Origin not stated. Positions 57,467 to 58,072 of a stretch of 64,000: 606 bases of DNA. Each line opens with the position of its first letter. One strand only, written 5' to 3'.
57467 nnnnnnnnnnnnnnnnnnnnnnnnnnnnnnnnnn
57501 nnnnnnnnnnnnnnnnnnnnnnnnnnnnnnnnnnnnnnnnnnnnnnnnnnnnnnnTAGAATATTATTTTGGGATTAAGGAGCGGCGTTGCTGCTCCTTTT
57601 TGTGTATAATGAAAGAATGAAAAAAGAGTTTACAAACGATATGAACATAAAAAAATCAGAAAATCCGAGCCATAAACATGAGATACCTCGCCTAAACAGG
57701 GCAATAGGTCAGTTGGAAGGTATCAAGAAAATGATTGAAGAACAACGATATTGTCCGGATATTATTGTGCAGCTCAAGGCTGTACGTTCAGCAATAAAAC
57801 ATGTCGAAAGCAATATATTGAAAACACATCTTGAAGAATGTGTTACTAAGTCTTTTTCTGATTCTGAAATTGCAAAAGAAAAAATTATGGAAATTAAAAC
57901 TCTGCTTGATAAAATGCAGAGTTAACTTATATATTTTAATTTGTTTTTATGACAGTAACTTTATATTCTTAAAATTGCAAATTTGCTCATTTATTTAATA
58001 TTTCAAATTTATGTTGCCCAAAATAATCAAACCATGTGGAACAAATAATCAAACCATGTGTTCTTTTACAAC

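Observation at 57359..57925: Unannotated 39-aa, 10-cysteine metallothionein-like gene under twin CsoR-type operators, followed by a CsoR-family repressor gene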

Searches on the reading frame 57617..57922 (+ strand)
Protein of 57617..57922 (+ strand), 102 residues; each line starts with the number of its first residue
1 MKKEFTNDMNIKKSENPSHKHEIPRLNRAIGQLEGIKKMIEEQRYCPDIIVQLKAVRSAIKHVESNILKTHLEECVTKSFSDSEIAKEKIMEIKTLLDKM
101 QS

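Call 3: search_protein_families(library=pfam, proteins=[window:57617-57922:+], max_evalue=10)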
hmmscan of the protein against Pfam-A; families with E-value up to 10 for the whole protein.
seq(102 aa): 1 family
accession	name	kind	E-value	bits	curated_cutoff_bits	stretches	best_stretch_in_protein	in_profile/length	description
PF02583.22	Trns_repr_metal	-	9.2e-26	90.5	22.8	1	20-99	3-78/78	Metal-sensitive transcriptional repressor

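Call 4: search_protein_families(library=ncbifam, proteins=[window:57617-57922:+], max_evalue=10)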
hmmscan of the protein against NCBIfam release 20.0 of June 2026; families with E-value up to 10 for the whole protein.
seq(102 aa): 6 families
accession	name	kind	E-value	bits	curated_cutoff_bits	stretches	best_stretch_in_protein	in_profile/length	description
NF052430.1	repress_RicR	exception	8e-17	61.6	175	1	23-93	12-83/93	copper-sensing transcriptional repressor RicR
NF008464.0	PRK11352.1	equivalog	4.3e-09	36.6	133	1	19-95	8-84/91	formaldehyde-responsive transcriptional repressor FrmR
NF011613.0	PRK15039.1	equivalog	1.6e-08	35.1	138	1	25-91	14-78/90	Ni(II)/Co(II)-binding transcriptional repressor RcnR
NF053563.1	Rkd4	equivalog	0.001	17.3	860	1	11-98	366-448/747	arcadin-4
NF033794.2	chaper_CopZ_Eh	exception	0.0097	16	95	1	19-78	11-60/68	copper chaperone CopZ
NF010408.0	PRK13834.1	subfamily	0.057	12.9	292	1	29-82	89-142/207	acyl-homoserine-lactone synthase TraI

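Call 27: search_solved_structures(query=window:57617-57922:+, max_evalue=0.001, show_alignments=5)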
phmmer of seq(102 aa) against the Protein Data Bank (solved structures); distinct sequences matched with E-value up to 0.001: 10.
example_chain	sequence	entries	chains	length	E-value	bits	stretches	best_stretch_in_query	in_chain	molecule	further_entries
5fmn_A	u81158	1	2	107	1.3e-14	57.5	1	21-99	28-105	INRS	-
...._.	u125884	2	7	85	1.8e-14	57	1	23-92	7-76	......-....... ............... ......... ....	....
7mq3_A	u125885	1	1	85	4.7e-14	55.6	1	23-92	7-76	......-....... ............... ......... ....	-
4m1p_A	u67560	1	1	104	2.3e-13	53.4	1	22-90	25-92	Copper-sensitive operon repressor (CsoR)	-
3aai_A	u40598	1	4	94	2.1e-09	40.8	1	24-92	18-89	Copper homeostasis operon regulatory protein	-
6ahx_A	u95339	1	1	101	4.8e-09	39.6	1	15-80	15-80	Putative cytosolic protein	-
2hh7_A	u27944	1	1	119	2e-08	37.6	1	22-83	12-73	Hypothetical protein CsoR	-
4adz_A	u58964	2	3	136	2.4e-08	37.4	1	21-79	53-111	CSOR | COPPER SENSITIVE OPERON REPRESSOR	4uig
5lbm_A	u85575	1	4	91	7.3e-05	26.3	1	19-80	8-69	Transcriptional repressor FrmR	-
5lcy_A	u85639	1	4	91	0.00029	24.4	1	19-83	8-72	Frmr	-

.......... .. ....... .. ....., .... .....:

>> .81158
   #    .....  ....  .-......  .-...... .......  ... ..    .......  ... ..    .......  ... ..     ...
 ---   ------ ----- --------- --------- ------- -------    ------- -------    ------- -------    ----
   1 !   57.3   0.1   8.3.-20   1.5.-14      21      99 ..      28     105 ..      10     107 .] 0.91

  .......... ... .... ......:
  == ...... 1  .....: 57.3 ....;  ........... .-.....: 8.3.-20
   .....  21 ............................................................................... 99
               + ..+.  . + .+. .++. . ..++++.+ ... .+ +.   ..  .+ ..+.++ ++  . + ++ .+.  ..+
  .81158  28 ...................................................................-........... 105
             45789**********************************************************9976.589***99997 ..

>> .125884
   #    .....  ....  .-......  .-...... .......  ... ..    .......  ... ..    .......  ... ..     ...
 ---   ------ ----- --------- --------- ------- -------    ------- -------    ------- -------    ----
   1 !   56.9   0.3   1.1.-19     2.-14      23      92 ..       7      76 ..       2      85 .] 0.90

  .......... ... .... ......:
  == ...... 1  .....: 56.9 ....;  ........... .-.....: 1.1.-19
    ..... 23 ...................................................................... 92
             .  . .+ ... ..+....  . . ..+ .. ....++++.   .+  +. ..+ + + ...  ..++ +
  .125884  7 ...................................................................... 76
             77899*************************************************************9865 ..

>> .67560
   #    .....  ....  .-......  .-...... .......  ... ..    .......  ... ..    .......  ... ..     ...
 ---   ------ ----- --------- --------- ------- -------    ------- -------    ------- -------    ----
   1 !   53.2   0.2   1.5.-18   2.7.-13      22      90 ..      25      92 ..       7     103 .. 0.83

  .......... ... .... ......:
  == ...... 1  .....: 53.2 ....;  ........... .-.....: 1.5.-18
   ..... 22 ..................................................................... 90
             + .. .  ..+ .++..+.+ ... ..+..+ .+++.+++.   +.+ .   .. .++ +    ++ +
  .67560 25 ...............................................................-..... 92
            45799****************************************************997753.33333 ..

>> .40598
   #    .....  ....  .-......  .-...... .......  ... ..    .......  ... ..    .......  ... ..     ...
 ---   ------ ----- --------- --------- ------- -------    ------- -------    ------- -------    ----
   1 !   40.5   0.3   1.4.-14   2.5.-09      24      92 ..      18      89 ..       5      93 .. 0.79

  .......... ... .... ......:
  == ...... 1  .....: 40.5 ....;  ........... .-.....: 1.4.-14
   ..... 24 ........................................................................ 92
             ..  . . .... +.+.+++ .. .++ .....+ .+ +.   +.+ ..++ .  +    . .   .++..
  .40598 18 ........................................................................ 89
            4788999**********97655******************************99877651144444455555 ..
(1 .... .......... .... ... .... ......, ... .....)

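Call 62: find_homologous_proteins(query=window:57617-57922:+, max_evalue=1e-12)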
Query seq(102 aa) (102 aa): 160 proteins with E <= 1e-12 among 166 candidates; the best 120 are listed.
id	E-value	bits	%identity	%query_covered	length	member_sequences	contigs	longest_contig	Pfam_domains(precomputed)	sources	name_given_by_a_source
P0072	1.4e-56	206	99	100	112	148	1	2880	PF02583.23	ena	-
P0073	6.5e-56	204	98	100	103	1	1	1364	PF02583.23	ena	-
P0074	2.1e-55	202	97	100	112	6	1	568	PF02583.23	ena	-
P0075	5.6e-53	195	93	100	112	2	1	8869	PF02583.23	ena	-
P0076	6.8e-53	194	82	100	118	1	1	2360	PF02583.23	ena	-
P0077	5.7e-52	191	91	100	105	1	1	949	PF02583.23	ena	-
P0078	8.9e-52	191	93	100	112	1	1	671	PF02583.23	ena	-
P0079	1.2e-50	187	91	100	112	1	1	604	PF02583.23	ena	-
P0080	5.1e-48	179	93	93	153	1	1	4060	PF02583.23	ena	-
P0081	2.2e-47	177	90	92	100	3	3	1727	PF02583.23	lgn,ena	-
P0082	1.7e-45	171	87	100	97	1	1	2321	PF02583.23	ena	-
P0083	3.0e-43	163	87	85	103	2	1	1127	PF02583.23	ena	-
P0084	3.7e-42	160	85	89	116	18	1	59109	PF02583.23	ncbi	-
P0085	5.0e-42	160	85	89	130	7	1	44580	PF02583.23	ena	-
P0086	1.1e-41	158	84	89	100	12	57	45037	PF02583.23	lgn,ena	-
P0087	1.3e-41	158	84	89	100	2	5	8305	PF02583.23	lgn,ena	-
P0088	3.8e-41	157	85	100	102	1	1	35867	PF02583.23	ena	-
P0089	4.3e-41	157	83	87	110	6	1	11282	PF02583.23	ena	-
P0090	4.7e-41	156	84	87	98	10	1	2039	PF02583.23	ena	-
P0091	1.3e-40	155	74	100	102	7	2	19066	PF02583.23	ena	-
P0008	5.4e-40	153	96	77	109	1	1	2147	PF02583.23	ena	-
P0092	9.9e-40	152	82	86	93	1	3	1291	PF02583.23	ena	-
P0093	2.4e-39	151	92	75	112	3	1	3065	PF02583.23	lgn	-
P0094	1.3e-38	149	77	89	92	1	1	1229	PF02583.23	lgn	-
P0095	1.7e-38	148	79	85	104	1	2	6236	PF02583.23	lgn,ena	-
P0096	6.1e-38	146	76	93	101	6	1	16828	PF02583.23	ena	-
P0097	7.2e-38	146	76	89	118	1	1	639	PF02583.23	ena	-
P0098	9.5e-38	146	81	84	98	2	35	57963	PF02583.23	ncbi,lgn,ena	-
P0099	1.1e-37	146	76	88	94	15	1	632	PF02583.23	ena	-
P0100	1.5e-37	145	73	99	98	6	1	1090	PF02583.23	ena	-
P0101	1.5e-37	145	92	73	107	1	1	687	PF02583.23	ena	-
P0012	3.2e-37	144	80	85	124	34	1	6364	PF02583.23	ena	-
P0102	3.9e-37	144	79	85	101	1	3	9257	PF02583.23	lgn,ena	-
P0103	4.9e-37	144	73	92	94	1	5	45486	PF02583.23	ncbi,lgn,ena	-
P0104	5.2e-37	143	80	85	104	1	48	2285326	PF02583.23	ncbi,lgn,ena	-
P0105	6.0e-37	143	81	86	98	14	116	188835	PF02583.23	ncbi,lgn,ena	-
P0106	6.1e-37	143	80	85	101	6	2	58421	PF02583.23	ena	-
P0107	1.1e-36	142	79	85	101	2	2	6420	PF02583.23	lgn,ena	-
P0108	1.2e-36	142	80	82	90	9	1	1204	PF02583.23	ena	-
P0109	1.5e-36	142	79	84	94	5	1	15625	PF02583.23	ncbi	-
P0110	2.0e-36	142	83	78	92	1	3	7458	PF02583.23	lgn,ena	-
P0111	2.2e-36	141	71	100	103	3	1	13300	PF02583.23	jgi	-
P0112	2.5e-36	141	77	86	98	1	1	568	PF02583.23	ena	-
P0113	2.5e-36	141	68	100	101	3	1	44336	PF02583.23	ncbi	-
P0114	2.6e-36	141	74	92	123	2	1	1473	PF02583.23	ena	-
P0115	4.9e-36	140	75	89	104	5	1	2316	PF02583.23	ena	-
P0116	6.2e-36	140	74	88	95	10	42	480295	PF02583.23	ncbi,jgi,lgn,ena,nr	ncbi:MAG: metal-sensitive transcriptional regulator [Candidatus Gastranaerophilales bacterium]|nr:me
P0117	8.2e-36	140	72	88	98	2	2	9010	PF02583.23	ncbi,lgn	-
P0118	9.7e-36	139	73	88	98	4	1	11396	PF02583.23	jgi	-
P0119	1.4e-35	139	76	87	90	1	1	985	PF02583.23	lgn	-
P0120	1.8e-35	139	78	84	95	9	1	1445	PF02583.23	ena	-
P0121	1.8e-35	139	71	94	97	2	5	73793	PF02583.23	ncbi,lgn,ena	-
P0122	2.2e-35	138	64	100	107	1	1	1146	PF02583.23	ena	-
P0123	3.3e-35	138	79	82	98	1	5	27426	PF02583.23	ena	-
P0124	1.0e-34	136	93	71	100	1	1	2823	PF02583.23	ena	-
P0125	1.4e-34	136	76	82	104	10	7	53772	PF02583.23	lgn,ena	-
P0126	2.6e-34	135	71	100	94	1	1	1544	PF02583.23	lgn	-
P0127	8.0e-34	133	73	82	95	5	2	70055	PF02583.23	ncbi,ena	ncbi:MAG: metal-sensitive transcriptional regulator [Candidatus Gastranaerophilaceae bacterium]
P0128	9.2e-34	133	98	64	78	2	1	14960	PF02583.23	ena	-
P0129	1.6e-33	132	64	96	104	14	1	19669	PF02583.23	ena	-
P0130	1.6e-33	132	70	100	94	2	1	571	PF02583.23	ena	-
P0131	2.4e-33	132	73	86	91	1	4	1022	PF02583.23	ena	-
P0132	4.8e-33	131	72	87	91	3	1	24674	PF02583.23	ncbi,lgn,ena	-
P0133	4.8e-33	131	68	92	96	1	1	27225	PF02583.23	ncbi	-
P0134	6.4e-33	130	68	100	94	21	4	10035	PF02583.23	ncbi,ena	-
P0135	7.2e-33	130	73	87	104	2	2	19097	PF02583.23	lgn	-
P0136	2.4e-32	129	71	85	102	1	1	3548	PF02583.23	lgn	-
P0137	8.8e-32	127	72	86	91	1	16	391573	PF02583.23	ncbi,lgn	-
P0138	1.5e-31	126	74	85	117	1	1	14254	PF02583.23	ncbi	-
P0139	1.6e-31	126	69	86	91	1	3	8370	PF02583.23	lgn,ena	-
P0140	3.1e-31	125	67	89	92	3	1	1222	PF02583.23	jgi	-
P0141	3.5e-31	125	68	86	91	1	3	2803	PF02583.23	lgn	-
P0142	5.8e-31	124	70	87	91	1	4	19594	PF02583.23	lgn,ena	-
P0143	6.0e-31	124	66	86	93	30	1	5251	PF02583.23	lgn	-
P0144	1.8e-30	123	67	86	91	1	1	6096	PF02583.23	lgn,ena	-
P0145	1.8e-30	123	67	86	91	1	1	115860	PF02583.23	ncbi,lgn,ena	ncbi:metal-sensitive transcriptional regulator [Candidatus Avelusimicrobium sp.]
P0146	2.5e-30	122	66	85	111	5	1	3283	PF02583.23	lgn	-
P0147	4.6e-30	121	71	81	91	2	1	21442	PF02583.23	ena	-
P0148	4.7e-30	121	66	81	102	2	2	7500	PF02583.23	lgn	-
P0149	6.0e-30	121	64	85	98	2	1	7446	PF02583.23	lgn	-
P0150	6.3e-30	121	67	84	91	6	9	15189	PF02583.23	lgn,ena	-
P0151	6.4e-30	121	67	87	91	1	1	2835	PF02583.23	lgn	-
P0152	6.5e-30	121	64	95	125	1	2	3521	PF02583.23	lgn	-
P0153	8.8e-30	120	63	93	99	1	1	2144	PF02583.23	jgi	jgi:DNA-binding FrmR family transcriptional regulator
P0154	8.9e-30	120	87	67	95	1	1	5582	PF02583.23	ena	-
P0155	9.8e-30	120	61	86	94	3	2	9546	PF02583.23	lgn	-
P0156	1.6e-29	120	69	84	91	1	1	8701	PF02583.23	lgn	-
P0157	4.1e-29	118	63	86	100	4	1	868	PF02583.23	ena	-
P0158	4.3e-29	118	60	100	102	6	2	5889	PF02583.23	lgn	-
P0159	7.5e-29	117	59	100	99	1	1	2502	PF02583.23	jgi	jgi:DNA-binding FrmR family transcriptional regulator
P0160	1.0e-28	117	59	91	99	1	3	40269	PF02583.23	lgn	-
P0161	1.1e-28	117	62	91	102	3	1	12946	PF02583.23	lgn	-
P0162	1.8e-28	116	59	91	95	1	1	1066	PF02583.23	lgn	-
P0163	2.9e-28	116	64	87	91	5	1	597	PF02583.23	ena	-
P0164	2.9e-28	116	55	94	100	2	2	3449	PF02583.23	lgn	-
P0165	3.5e-28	115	60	92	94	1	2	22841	PF02583.23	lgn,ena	-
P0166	4.3e-28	115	59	85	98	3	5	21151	PF02583.23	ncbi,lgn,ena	-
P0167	7.4e-28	114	67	100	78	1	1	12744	PF02583.23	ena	-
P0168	3.1e-27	112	62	84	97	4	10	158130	PF02583.23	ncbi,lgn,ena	-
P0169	1.6e-26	110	63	82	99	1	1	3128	PF02583.23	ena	-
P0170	3.5e-26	109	59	85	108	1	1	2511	PF02583.23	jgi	jgi:CsoR family transcriptional regulator, copper-sensing transcriptional repressor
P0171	4.4e-25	105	62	86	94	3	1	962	PF02583.23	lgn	-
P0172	6.9e-25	105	58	92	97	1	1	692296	PF02583.23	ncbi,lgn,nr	ncbi:MAG: metal-sensitive transcriptional regulator [Sphingobacteriia bacterium]|nr:metal-sensitive 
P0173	7.8e-25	105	57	90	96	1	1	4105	PF02583.23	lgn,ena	-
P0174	7.9e-25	105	62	82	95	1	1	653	PF02583.23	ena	-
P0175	2.9e-24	103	80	63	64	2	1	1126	PF02583.23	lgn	-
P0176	6.8e-24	102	59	81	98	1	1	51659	PF02583.23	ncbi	-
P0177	1.5e-23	101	55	85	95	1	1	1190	PF02583.23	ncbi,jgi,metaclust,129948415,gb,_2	metaclust:\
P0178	1.8e-23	100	59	82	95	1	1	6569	PF02583.23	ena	-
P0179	2.0e-23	100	59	82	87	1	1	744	PF02583.23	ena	-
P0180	2.1e-23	100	59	82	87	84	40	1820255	PF02583.23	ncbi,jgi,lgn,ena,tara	tara:strand:- start:27 stop:290 length:264 start_codon:yes stop_codon:yes gene_type:complete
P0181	6.9e-23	98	59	82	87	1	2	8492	PF02583.23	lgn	-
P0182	7.2e-23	98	58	82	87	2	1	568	PF02583.23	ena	-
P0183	1.2e-22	98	59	81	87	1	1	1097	PF02583.23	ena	-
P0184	2.2e-22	97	57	88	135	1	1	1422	PF02583.23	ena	-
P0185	4.3e-22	96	58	81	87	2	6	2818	PF02583.23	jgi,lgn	jgi:DNA-binding FrmR family transcriptional regulator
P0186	4.6e-22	96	87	53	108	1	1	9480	PF02583.23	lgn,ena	-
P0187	5.3e-22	96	61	69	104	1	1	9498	PF02583.23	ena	-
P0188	5.6e-22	95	57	81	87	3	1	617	PF02583.23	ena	-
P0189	1.2e-21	94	52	90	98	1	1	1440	PF02583.23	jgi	jgi:DNA-binding FrmR family transcriptional regulator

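Call 63: find_encoding_contigs(protein=P0180, flank=4000, max_places=5)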
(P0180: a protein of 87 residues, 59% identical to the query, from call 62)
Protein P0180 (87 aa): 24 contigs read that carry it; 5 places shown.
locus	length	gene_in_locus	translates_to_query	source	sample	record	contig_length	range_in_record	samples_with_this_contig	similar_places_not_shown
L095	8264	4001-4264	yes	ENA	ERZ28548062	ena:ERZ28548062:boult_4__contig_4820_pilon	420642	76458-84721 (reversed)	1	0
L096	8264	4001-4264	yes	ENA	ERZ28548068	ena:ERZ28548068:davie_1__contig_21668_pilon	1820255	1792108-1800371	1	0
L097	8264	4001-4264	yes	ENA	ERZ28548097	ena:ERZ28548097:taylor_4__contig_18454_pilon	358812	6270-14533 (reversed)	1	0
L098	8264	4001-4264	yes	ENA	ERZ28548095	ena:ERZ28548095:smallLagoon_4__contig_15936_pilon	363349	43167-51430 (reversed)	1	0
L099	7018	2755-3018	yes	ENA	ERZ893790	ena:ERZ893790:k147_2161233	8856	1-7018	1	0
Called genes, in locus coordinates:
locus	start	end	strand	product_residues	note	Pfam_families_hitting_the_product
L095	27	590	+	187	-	PF10986:ZrgA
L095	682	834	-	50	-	-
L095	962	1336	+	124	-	PF00005:ABC_tran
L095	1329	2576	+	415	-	PF12704:MacB_PCD (weak), PF02687:FtsX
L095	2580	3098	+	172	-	PF11736:DUF3299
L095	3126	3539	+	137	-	PF01475:FUR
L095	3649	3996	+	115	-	PF11604:CusF_Ec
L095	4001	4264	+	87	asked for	PF02583:Trns_repr_metal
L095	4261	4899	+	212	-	-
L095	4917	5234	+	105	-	PF00403:HMA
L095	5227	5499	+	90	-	-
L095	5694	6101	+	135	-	PF13442:Cytochrome_CBB3, PF00034:Cytochrom_C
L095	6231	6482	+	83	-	-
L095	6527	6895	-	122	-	PF00106:adh_short (faint)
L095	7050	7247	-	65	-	-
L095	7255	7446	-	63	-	-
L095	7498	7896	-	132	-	-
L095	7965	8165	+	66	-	-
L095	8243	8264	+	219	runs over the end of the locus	PF02826:2-Hacid_dh_C, PF03446:NAD_binding_2 (weak)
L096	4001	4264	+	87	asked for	PF02583:Trns_repr_metal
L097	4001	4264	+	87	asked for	PF02583:Trns_repr_metal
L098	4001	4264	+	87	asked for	PF02583:Trns_repr_metal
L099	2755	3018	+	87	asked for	PF02583:Trns_repr_metal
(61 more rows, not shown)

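Call 64: find_encoding_contigs(protein=P0172, flank=4000, max_places=2)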
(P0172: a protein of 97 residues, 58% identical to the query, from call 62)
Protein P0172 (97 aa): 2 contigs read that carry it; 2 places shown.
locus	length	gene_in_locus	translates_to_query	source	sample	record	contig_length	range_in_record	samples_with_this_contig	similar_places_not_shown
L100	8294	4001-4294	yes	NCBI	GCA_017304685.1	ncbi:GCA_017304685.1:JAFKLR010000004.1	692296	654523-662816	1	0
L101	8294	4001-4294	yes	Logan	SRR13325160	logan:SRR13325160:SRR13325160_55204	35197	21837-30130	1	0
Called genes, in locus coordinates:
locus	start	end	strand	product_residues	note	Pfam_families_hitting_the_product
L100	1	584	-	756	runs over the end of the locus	PF00512:HisKA, PF02518:HATPase_c, PF00072:Response_reg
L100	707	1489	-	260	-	PF02107:FlgH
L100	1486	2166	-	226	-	PF08666:SAF (weak), PF13144:ChapFlgA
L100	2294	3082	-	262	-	PF00460:Flg_bb_rod, PF22692:LlgE_F_G_D1, PF06429:Flg_bbr_C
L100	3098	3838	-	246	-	PF00460:Flg_bb_rod, PF22692:LlgE_F_G_D1, PF06429:Flg_bbr_C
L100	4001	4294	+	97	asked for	PF02583:Trns_repr_metal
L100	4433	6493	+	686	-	PF19335:HMBD (weak), PF00122:E1-E2_ATPase, PF00702:Hydrolase, PF08282:Hydrolase_3 (weak)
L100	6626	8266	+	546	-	PF00005:ABC_tran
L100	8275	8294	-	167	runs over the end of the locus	-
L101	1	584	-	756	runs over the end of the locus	PF00512:HisKA, PF02518:HATPase_c, PF00072:Response_reg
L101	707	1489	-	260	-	PF02107:FlgH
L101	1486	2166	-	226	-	PF08666:SAF (weak), PF13144:ChapFlgA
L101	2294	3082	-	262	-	PF00460:Flg_bb_rod, PF22692:LlgE_F_G_D1, PF06429:Flg_bbr_C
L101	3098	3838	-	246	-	PF00460:Flg_bb_rod, PF22692:LlgE_F_G_D1, PF06429:Flg_bbr_C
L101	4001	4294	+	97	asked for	PF02583:Trns_repr_metal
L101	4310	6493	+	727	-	PF19335:HMBD, PF00122:E1-E2_ATPase, PF00702:Hydrolase, PF08282:Hydrolase_3 (weak)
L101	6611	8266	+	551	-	PF00005:ABC_tran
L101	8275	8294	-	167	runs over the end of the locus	-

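Call 65: find_encoding_contigs(protein=P0145, flank=4000, max_places=2)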
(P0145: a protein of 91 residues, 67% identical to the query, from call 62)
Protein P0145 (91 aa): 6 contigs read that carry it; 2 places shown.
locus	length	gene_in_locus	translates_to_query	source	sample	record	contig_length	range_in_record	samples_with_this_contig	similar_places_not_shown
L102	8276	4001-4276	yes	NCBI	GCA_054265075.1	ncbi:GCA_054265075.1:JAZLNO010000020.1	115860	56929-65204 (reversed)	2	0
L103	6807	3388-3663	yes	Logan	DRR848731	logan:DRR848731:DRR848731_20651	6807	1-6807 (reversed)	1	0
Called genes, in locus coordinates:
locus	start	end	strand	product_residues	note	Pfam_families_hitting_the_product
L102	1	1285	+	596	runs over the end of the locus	PF02384:N6_Mtase, PF20473:MmeI_Mtase (faint)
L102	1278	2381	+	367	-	PF01420:Methylase_S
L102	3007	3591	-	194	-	-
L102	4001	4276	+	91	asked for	PF02583:Trns_repr_metal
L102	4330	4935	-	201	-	-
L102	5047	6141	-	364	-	PF02275:CBAH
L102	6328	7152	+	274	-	PF00535:Glycos_transf_2, PF10111:Glyco_tranf_2_2, PF13641:Glyco_tranf_2_3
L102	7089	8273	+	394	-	PF00534:Glycos_transf_1, PF13692:Glyco_trans_1_4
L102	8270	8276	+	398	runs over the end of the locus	-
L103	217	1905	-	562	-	PF00365:PFK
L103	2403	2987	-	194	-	-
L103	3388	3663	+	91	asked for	PF02583:Trns_repr_metal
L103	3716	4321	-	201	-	-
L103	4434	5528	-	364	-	PF02275:CBAH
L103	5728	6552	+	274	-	PF00535:Glycos_transf_2, PF10111:Glyco_tranf_2_2, PF13641:Glyco_tranf_2_3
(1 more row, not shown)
